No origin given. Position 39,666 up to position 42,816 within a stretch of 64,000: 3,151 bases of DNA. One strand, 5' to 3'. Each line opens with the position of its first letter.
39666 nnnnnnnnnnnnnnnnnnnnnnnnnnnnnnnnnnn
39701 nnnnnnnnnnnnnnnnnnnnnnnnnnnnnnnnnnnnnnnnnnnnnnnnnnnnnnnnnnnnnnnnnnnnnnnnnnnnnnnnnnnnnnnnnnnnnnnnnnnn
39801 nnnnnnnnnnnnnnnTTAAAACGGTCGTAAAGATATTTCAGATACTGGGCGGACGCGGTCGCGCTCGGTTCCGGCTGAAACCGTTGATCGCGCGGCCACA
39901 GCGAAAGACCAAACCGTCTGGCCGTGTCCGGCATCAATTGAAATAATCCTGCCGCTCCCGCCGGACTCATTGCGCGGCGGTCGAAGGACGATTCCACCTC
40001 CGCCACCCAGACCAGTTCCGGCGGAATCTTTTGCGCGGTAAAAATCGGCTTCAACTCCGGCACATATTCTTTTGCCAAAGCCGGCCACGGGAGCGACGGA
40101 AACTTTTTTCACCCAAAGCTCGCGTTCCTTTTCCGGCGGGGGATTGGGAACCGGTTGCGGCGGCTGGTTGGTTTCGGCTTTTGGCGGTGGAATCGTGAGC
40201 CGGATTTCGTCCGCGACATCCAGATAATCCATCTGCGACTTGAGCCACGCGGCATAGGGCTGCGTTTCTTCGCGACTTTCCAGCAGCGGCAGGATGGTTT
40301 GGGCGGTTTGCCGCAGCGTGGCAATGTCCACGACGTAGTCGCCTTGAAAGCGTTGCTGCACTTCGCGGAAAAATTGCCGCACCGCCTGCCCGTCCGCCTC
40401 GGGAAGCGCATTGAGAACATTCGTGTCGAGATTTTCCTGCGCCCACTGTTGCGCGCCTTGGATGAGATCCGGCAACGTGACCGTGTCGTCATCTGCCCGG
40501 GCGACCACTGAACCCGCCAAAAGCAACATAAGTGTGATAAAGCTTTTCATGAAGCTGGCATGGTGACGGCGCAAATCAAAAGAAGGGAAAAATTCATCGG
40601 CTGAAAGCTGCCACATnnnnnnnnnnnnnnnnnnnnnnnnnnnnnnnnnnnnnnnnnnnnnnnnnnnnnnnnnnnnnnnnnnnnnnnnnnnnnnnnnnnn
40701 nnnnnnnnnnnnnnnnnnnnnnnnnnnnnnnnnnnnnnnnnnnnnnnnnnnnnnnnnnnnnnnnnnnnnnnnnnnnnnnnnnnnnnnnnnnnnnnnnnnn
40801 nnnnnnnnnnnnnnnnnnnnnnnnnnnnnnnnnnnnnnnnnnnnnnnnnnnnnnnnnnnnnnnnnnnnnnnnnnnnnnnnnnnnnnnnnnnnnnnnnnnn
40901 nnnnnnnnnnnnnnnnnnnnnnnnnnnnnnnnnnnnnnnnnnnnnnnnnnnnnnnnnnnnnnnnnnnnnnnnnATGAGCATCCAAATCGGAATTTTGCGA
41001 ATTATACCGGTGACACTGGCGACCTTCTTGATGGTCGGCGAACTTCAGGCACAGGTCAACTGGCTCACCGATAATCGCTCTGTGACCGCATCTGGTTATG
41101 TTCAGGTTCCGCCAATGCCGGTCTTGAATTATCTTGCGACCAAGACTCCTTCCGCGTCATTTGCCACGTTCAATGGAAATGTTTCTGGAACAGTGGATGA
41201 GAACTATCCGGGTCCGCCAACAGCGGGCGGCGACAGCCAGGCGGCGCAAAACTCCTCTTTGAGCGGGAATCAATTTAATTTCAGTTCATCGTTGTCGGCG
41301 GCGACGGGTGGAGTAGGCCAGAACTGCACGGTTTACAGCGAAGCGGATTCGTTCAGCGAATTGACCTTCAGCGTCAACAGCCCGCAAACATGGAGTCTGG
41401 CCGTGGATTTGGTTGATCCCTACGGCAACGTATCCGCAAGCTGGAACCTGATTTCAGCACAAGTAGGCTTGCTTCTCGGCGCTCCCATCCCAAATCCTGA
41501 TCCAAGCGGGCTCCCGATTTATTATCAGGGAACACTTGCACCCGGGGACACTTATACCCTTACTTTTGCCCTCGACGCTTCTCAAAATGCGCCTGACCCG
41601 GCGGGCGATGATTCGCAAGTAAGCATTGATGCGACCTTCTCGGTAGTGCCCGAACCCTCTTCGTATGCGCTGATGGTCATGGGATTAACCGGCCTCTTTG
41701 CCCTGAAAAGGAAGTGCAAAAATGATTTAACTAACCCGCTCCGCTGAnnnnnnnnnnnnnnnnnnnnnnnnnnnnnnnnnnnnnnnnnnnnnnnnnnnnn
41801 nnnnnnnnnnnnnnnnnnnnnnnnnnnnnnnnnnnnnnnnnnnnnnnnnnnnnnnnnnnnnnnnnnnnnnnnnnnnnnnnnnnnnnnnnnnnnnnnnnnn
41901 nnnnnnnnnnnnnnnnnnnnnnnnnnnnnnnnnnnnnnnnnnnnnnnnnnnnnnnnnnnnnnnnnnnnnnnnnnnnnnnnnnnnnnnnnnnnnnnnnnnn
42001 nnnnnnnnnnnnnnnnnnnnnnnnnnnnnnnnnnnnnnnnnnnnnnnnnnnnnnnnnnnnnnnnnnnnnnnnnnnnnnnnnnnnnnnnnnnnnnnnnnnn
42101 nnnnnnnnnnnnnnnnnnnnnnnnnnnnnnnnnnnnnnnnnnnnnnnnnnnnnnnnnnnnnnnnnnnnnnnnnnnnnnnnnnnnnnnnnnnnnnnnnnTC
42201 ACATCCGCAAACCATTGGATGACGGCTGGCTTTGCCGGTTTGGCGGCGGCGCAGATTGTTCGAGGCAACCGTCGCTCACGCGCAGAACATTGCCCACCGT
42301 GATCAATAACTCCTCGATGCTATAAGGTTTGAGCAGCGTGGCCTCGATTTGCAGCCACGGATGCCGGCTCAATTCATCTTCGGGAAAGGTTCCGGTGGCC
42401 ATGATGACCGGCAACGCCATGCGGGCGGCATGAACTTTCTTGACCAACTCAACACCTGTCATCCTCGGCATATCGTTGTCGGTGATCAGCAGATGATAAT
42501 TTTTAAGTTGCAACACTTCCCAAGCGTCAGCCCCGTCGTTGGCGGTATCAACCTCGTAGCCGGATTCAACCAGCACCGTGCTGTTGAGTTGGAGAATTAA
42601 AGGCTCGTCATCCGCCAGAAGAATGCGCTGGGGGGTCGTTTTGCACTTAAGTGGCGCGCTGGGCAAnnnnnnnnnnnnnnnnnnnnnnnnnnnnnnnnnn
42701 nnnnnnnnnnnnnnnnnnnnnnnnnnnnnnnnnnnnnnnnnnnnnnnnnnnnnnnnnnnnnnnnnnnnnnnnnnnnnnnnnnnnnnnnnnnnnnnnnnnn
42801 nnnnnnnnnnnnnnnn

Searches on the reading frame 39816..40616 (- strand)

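Call 9: search_protein_families(library=pfam, proteins=[window:39816-40616:-], max_evalue=0.01)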
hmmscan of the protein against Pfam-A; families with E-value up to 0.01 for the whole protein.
window:39816-40616:- (266 aa): 1 family
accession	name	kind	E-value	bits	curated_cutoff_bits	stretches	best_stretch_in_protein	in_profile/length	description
PF13360.13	PQQ_2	-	0.0043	17.2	27.6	0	212-243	39-64/233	Outer membrane protein assembly factor BamB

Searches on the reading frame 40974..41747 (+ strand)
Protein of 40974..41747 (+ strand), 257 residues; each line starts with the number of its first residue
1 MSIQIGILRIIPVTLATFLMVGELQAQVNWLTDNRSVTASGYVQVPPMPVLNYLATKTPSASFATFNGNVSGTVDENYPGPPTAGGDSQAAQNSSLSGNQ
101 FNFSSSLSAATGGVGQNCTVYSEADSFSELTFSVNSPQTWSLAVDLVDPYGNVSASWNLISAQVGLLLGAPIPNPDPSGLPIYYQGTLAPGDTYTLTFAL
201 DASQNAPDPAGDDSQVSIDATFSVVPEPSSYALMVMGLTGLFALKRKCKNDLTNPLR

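Call 9: search_protein_families(library=pfam, proteins=[window:40974-41747:+], max_evalue=0.01)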
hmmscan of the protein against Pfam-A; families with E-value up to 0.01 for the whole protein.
window:40974-41747:+ (257 aa): 1 family
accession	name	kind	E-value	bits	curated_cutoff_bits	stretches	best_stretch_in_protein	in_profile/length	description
PF07589.16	PEP-CTERM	-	1.1e-05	25.8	20.7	1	225-246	2-23/24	PEP-CTERM motif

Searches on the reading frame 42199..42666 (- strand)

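Call 9: search_protein_families(library=pfam, proteins=[window:42199-42666:-], max_evalue=0.01)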
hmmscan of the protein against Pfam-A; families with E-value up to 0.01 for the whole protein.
window:42199-42666:- (155 aa): 1 family
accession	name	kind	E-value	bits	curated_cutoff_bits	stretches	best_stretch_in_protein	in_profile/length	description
PF00072.30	Response_reg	-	1.6e-21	77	30.2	1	15-122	1-108/111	Response regulator receiver domain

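Call 32: search_protein_families(library=ncbifam, proteins=[window:42199-42666:-], max_evalue=0.001)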
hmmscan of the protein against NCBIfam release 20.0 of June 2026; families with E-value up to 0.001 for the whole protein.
window:42199-42666:- (155 aa): 80 families (the best 25 are shown)
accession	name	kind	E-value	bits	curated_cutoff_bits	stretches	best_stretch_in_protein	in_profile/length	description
NF041734.1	resp_reg_RppA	equivalog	3.3e-16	59.3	250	1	14-131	2-121/229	two-component system response regulator RppA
NF012023.0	PRK15479.1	equivalog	7.5e-16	58.3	337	1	14-137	2-125/224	transcriptional regulator TctD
NF052313.1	T9SS_RR_PorX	equivalog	7.8e-16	57.9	300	1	14-130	2-118/513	T9SS response regulator signal transducer PorX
NF046022.1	RespRegCpdRBruc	equivalog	1.5e-15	57.2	180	1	14-128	3-117/120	cell cycle two-component system response regulator CpdR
NF045991.1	RespRegCtrARhodob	equivalog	7.8e-14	52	350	1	14-134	2-122/224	response regulator transcription factor CtrA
NF008099.0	PRK10841.1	equivalog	1e-13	50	920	1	14-120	826-932/949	two-component system sensor histidine kinase RcsC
NF007969.0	PRK10693.1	equivalog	1.4e-13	50.6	329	1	12-115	7-110/337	two-component system response regulator RssB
NF051850.1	RespRegRprY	equivalog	1.7e-13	50.5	370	1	14-133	6-125/234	response regulator transcription factor RprY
TIGR01387.1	cztR_silR_copR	subfamily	3.5e-13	49.7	279.2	1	15-132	1-118/218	heavy metal response regulator transcription factor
NF053854.1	RespRegPhoBBctds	equivalog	3.5e-13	49.4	270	1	15-132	1-119/225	two-component system response regulator PhoB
NF008469.0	PRK11361.1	equivalog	3.6e-13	49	714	1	11-130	3-122/461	acetoacetate metabolism transcriptional regulator AtoC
NF053512.1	nitric_RR_NosR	exception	4.9e-13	48.9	400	1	15-92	1-78/422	response regulator c-di-GMP phosphodiesterase, NosR family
NF007005.1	PRK09468.1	equivalog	1e-12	48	331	1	13-132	4-123/237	osmolarity response regulator transcription factor OmpR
NF011695.0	PRK15115.1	equivalog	1e-12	47.6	763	1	10-95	4-91/445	two-component system response regulator GlrR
NF045944.1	ResRegRpaBCyano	equivalog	1.3e-12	47.6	330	1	16-131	1-115/229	response regulator transcription factor RpaB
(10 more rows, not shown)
